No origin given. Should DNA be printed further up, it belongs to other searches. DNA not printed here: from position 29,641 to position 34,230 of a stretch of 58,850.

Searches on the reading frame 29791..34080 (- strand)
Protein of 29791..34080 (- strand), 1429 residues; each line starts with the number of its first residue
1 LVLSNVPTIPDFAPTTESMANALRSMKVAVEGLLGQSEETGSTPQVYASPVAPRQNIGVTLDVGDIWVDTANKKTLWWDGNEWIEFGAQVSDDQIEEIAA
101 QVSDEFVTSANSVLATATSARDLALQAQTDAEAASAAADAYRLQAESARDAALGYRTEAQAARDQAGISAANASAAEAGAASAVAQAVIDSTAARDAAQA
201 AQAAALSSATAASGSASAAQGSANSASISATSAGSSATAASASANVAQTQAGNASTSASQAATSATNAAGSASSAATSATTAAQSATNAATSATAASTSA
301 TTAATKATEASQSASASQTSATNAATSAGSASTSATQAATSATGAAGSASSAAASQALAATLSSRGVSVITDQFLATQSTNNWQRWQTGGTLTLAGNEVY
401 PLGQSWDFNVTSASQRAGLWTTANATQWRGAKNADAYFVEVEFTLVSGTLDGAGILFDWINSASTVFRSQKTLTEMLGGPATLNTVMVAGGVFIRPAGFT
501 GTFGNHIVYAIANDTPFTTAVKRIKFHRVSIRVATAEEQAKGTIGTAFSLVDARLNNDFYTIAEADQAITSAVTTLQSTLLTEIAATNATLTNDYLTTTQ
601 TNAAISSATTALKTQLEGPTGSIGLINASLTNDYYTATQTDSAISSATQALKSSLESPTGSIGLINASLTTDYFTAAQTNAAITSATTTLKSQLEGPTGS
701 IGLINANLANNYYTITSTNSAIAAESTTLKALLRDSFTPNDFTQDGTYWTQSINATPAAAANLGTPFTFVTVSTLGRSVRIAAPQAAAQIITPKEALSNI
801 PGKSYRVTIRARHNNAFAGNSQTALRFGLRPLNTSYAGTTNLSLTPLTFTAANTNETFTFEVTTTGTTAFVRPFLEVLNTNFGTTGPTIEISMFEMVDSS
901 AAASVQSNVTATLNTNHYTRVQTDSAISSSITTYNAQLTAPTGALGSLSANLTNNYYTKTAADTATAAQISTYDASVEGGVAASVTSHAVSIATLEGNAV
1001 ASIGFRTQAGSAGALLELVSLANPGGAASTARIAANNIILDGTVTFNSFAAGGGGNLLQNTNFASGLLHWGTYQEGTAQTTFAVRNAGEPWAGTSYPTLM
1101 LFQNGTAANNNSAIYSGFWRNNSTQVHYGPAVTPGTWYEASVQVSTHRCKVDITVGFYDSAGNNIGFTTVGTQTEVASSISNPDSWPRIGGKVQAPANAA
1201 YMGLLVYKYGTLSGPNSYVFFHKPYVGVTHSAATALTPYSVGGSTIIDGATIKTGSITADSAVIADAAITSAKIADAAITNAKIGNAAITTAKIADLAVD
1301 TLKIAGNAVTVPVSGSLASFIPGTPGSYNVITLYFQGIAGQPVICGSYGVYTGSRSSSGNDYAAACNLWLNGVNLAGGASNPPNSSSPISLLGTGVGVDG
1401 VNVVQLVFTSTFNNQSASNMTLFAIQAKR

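Call 82: search_protein_families(library=phrogs, proteins=[window:29791-34080:-], max_evalue=0.001)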
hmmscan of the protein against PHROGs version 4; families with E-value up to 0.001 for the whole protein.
window:29791-34080:- (1429 aa): 5 families
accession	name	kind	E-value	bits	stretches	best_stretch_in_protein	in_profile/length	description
phrog_37064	-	tail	2.5e-19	69.5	3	587-683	666-759/1491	tail fiber protein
phrog_3279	-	tail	1.5e-08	35.6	1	243-365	123-256/396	tail fiber protein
phrog_38058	-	tail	5.5e-08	32.5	1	158-365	255-461/708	tail fiber protein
phrog_7660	-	tail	4.7e-06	25.6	1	1241-1318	427-504/1656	tail fiber protein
phrog_8780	-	tail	6.2e-05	22.4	1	205-368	138-304/755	minor tail protein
